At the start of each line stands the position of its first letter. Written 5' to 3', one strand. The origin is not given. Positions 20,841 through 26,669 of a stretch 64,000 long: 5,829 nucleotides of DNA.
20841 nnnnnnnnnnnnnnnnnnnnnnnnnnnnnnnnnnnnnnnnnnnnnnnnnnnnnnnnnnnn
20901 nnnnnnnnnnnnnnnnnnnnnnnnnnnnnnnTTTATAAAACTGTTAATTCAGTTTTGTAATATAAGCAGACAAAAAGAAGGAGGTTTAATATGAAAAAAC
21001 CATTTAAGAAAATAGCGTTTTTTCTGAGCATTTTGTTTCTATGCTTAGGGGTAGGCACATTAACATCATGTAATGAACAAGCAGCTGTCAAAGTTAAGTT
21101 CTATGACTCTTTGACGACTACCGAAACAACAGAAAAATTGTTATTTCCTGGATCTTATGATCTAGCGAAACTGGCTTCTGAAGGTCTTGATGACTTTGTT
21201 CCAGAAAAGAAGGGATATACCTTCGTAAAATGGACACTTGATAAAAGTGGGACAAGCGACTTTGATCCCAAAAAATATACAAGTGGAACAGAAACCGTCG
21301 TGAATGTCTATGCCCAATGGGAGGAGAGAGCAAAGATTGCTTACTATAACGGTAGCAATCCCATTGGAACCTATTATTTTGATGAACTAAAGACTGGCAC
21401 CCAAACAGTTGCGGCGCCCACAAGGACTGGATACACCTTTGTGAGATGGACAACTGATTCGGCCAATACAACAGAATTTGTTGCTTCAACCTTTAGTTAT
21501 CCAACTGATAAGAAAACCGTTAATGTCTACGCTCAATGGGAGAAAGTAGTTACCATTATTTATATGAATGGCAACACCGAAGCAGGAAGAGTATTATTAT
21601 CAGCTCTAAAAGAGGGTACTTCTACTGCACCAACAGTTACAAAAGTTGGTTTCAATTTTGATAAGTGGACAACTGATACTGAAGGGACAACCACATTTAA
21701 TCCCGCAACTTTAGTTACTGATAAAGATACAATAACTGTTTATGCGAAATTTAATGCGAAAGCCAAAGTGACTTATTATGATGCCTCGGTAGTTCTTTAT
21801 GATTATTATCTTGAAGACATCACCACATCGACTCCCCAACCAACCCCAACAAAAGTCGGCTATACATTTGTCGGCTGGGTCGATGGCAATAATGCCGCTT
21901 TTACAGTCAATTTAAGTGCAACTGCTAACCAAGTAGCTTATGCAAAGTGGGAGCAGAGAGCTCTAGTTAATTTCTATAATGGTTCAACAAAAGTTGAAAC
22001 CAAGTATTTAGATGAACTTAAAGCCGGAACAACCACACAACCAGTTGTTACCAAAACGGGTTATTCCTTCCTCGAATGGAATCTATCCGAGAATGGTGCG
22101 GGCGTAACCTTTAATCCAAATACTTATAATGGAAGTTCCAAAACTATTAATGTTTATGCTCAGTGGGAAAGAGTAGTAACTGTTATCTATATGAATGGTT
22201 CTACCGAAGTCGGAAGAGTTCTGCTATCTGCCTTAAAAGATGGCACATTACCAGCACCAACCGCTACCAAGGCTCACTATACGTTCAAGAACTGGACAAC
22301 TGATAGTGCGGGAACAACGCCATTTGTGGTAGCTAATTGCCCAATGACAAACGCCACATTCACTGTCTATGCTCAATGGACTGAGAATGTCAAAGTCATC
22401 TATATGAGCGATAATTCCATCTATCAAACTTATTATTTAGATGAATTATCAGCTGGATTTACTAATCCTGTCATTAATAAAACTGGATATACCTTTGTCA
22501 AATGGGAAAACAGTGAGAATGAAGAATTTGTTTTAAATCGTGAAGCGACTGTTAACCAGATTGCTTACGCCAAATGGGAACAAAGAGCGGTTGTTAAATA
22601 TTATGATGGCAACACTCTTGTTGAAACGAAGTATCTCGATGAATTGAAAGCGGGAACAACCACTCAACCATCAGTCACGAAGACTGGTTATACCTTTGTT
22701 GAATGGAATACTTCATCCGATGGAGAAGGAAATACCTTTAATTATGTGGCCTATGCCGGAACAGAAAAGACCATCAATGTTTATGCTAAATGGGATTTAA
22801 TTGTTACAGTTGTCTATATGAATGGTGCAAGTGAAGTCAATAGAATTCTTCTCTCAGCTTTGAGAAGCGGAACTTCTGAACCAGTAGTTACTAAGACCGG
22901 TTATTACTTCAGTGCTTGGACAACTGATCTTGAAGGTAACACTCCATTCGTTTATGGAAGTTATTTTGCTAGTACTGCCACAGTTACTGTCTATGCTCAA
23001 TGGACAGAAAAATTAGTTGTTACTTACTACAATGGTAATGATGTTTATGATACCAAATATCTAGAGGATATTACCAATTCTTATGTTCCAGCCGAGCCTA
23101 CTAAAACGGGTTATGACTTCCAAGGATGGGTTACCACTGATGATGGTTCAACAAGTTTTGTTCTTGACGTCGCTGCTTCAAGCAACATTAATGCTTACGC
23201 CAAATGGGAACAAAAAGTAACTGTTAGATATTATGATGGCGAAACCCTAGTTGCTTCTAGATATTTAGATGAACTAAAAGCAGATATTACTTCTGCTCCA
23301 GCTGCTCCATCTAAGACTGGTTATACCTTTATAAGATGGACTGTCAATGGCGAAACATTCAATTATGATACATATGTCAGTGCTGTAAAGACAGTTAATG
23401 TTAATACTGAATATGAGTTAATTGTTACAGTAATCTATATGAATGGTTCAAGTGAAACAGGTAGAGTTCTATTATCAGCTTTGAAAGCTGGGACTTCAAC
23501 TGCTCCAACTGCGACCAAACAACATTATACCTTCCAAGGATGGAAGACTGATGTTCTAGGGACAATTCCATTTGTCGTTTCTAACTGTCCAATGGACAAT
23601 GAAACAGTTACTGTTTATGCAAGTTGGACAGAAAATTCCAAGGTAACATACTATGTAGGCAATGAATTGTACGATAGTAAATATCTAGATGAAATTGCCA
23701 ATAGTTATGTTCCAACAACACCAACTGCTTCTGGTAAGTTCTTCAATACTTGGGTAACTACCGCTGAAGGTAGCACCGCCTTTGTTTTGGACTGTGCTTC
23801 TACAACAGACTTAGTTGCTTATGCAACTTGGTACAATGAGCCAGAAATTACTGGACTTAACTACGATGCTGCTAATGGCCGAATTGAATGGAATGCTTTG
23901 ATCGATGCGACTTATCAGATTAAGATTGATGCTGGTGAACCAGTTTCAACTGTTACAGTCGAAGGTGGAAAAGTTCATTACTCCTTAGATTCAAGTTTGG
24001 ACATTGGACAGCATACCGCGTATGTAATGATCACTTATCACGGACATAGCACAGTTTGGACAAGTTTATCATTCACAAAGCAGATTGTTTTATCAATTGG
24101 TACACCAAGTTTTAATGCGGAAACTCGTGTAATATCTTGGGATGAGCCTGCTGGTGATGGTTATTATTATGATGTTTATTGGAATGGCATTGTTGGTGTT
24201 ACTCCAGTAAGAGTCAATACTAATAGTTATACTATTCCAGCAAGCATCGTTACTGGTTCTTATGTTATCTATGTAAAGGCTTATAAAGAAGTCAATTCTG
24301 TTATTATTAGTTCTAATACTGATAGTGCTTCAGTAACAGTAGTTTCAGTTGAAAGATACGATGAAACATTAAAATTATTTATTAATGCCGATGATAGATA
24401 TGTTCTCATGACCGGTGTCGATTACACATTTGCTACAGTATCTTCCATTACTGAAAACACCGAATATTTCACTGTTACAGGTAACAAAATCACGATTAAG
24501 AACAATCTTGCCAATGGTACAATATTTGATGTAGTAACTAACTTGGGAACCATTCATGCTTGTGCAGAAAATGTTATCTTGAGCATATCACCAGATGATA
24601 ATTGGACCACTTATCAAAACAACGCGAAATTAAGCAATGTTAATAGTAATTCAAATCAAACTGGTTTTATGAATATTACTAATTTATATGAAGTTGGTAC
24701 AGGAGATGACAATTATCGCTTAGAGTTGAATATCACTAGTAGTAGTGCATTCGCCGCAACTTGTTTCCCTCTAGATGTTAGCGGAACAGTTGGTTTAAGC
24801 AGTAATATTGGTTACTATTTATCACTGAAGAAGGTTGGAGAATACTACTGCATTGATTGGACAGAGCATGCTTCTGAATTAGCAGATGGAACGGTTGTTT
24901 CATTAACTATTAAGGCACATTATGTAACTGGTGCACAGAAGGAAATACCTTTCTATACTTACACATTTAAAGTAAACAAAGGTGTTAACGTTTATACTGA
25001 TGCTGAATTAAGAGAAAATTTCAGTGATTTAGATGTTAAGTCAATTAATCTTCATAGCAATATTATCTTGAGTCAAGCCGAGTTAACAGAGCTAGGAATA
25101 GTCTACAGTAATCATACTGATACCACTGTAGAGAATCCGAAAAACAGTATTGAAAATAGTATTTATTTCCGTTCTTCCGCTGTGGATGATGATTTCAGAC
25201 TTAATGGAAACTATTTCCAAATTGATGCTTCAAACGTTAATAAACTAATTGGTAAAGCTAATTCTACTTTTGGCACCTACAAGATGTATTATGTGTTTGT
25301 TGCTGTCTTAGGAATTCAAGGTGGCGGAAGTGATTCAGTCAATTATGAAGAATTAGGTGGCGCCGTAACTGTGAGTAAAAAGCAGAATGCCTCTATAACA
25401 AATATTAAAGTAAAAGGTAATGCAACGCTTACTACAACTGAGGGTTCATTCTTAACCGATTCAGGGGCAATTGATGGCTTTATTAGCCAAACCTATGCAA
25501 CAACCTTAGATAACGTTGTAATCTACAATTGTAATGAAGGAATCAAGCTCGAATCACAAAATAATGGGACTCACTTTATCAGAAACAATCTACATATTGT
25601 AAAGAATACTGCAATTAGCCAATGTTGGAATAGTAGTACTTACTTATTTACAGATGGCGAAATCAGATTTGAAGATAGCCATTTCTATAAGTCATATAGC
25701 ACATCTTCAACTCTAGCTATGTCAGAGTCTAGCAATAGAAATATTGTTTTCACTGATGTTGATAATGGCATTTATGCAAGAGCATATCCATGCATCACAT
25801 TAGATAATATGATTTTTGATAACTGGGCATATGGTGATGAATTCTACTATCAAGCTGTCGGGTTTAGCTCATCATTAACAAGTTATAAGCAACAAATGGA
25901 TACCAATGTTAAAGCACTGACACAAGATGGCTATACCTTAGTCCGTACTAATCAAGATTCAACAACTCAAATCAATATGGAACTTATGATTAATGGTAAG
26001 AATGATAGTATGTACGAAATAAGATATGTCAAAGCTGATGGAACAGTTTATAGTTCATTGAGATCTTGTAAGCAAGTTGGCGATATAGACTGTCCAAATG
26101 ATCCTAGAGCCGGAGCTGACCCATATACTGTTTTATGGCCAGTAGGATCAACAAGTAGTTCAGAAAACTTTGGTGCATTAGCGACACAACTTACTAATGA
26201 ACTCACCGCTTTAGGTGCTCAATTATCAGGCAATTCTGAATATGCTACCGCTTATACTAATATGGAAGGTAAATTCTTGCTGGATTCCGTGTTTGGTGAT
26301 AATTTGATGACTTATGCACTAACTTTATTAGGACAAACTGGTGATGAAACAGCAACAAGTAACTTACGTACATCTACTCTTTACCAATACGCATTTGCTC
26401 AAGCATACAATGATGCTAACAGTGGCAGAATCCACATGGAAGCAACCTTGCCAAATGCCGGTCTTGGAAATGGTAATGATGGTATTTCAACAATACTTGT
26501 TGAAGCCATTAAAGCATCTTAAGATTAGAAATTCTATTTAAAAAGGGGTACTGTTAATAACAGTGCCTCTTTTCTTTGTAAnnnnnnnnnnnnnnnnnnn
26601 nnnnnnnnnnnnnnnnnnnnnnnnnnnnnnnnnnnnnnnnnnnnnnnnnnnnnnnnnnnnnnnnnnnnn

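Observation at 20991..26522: An 1843-aa lipoprotein built from 13 Flg_new repeats with a super-repeat structure and a beta-helix-like C-terminal domain.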

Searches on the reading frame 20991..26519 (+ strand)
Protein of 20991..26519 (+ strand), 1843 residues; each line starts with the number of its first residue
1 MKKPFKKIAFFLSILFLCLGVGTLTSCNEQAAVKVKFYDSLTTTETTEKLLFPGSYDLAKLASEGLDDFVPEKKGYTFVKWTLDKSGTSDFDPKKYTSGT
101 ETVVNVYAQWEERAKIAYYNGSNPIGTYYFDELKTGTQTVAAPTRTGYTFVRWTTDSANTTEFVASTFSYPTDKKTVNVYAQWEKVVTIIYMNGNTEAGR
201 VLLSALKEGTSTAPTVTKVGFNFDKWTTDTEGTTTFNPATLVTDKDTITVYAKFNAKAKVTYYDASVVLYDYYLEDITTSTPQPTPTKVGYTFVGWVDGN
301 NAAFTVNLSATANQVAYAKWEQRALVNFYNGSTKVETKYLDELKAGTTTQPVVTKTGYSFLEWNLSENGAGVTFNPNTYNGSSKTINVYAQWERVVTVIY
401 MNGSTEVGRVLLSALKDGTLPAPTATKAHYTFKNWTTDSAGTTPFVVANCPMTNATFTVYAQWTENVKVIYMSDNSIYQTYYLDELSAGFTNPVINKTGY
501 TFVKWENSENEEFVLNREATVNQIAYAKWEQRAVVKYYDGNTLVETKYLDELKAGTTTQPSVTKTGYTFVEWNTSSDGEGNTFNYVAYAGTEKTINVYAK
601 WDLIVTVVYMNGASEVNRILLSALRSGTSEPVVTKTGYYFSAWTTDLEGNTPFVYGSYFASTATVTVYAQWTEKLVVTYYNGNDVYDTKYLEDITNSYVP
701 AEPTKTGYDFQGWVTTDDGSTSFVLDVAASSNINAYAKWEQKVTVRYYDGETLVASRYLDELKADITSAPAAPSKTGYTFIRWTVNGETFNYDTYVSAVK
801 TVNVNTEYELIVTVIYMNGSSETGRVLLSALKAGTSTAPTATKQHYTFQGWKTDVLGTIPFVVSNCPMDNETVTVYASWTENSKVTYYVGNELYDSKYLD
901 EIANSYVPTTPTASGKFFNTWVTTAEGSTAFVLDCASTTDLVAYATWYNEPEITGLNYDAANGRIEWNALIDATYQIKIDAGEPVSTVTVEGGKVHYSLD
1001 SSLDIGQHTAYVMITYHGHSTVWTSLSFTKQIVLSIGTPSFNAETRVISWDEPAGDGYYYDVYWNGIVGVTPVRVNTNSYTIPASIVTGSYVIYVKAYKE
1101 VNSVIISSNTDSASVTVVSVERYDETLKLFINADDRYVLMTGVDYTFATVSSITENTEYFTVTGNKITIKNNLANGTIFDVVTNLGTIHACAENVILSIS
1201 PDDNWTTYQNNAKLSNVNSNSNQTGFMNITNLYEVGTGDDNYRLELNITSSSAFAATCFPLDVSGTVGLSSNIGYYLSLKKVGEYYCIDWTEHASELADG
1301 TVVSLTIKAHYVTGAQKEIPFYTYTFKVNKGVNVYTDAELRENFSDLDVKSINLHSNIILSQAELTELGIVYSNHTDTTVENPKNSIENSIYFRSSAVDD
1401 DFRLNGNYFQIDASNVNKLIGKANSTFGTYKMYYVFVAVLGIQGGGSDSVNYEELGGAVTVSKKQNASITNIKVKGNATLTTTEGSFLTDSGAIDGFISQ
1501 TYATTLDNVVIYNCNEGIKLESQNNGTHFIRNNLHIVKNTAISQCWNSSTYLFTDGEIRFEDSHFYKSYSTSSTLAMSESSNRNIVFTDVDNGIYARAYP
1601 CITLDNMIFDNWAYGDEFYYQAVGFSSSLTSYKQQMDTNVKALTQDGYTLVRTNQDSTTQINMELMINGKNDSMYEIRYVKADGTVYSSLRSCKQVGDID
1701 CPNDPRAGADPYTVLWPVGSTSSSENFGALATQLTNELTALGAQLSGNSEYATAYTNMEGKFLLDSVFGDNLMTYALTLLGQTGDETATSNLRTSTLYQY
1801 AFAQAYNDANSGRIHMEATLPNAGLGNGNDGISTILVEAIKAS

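Call 3: search_protein_families(library=pfam, proteins=[window:20991-26519:+], max_evalue=1)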
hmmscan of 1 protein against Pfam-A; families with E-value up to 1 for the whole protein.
window:20991-26519:+ (1843 aa): 5 families
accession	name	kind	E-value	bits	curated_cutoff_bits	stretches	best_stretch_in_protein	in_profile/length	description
PF09479.16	Flg_new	-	7.1e-53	177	27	12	677-738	3-65/65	Listeria-Bacteroides repeat domain (List_Bact_rpt)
PF18998.6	Flg_new_2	-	3.8e-08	33.6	23.6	3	138-185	25-71/73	Divergent InlB B-repeat domain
PF17339.8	PH_15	-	0.053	13.9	22.8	0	524-555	22-53/107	PH domain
PF18963.5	DUF5703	-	0.076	13.1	33.2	0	736-752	28-44/51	Family of unknown function (DUF5703)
PF05686.18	Glyco_transf_90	-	0.098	12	24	0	291-354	126-189/396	Glycosyl transferase family 90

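Call 4: search_protein_families(library=ncbifam, proteins=[window:20991-26519:+], max_evalue=1)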
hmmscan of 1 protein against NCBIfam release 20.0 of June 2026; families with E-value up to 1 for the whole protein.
window:20991-26519:+ (1843 aa): 4 families
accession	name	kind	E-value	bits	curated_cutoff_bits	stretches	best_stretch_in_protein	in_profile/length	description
TIGR02543.1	List_Bact_rpt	repeat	3e-60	200.3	20.95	12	703-742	1-43/44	TIGR02543 family repeat protein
NF033189.1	internalin_A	exception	4.1e-11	41.9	1600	5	140-300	521-678/799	class 1 internalin InlA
NF033188.1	internalin_H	exception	3e-10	39.4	1050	5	700-784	369-453/548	InlH/InlC2 family class 1 internalin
NF010802.0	PRK14206.1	equivalog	0.046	13.7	140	1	1128-1194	59-126/131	fluoride efflux transporter CrcB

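Call 38: find_encoding_contigs(protein=window:20991-26519:+, flank=2000, max_places=5)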
Protein window:20991-26519:+ (1843 aa): no gene with exactly this product is on record in the collection.

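Call 88: search_protein_families(library=padloc, proteins=[window:20991-26519:+], max_evalue=0.001)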
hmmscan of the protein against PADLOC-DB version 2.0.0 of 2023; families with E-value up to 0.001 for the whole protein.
window:20991-26519:+ (1843 aa): 0 families

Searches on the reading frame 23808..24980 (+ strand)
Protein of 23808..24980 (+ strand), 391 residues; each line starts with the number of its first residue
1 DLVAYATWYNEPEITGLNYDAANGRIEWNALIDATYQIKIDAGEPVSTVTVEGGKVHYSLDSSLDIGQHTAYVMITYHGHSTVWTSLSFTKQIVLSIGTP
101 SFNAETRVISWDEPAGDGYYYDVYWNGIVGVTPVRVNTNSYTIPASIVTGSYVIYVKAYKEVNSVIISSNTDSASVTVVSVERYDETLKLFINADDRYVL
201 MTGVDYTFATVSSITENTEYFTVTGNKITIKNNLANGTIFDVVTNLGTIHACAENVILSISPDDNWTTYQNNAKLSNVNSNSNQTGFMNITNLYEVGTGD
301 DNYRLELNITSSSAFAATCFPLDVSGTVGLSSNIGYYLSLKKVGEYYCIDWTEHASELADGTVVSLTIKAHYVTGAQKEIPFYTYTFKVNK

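Call 78: predict_structure(alignment_id=A4)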
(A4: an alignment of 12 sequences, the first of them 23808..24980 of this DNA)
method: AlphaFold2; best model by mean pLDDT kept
length: 391 residues; sequences in the alignment: 12
mean_pLDDT: 56.3   pTM: 0.39
mean pLDDT of the five models: 56.3, 54.8, 53.2, 52.6, 52.5
residues with pLDDT >= 90: 0; 70-90: 97; 50-70: 150; < 50: 144
segments of 3 or more residues with pLDDT < 50: 1-17, 28-43, 66-69, 80-85, 87-96, 161-196, 268-270, 272-292, 297-301, 315-322, 373-378
pLDDT, mean of each block of 10 residues (from residue 1): 27 45 50 43 51 58 51 50 47 49 80 65 62 74 75 65 30 26 23 45 73 72 81 67 76 68 54 41 37 50 62 51 58 62 66 70 73 48 71 55
secondary structure, 60 per line:
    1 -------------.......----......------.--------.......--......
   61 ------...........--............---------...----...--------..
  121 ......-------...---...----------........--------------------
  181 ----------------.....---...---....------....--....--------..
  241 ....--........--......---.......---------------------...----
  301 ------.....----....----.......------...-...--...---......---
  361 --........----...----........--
elements in order: E14-20 E25-30 E46-52 E55-60 E67-77 E80-91 E101-103 E108-110 E119-126 E134-136 E140-142 E153-160 E197-201 E205-207 E211-214 E221-224 E227-230 E239-244 E247-254 E257-262 H266-272 E294-296 E307-311 E324-330 E337-339 E341-343 E346-348 H352-357 E363-370 E382-389

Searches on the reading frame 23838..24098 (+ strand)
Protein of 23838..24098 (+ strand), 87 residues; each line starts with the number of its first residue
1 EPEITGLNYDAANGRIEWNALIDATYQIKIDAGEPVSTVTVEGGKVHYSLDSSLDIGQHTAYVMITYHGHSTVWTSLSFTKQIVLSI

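Call 60: search_protein_families(library=pfam, proteins=[window:23838-24098:+], max_evalue=10)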
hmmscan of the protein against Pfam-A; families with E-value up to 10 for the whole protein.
window:23838-24098:+ (87 aa): 1 family
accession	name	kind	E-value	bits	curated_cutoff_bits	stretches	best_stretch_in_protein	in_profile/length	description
PF19077.6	Big_13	-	0.096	13.6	27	1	25-66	40-84/102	Bacterial Ig-like domain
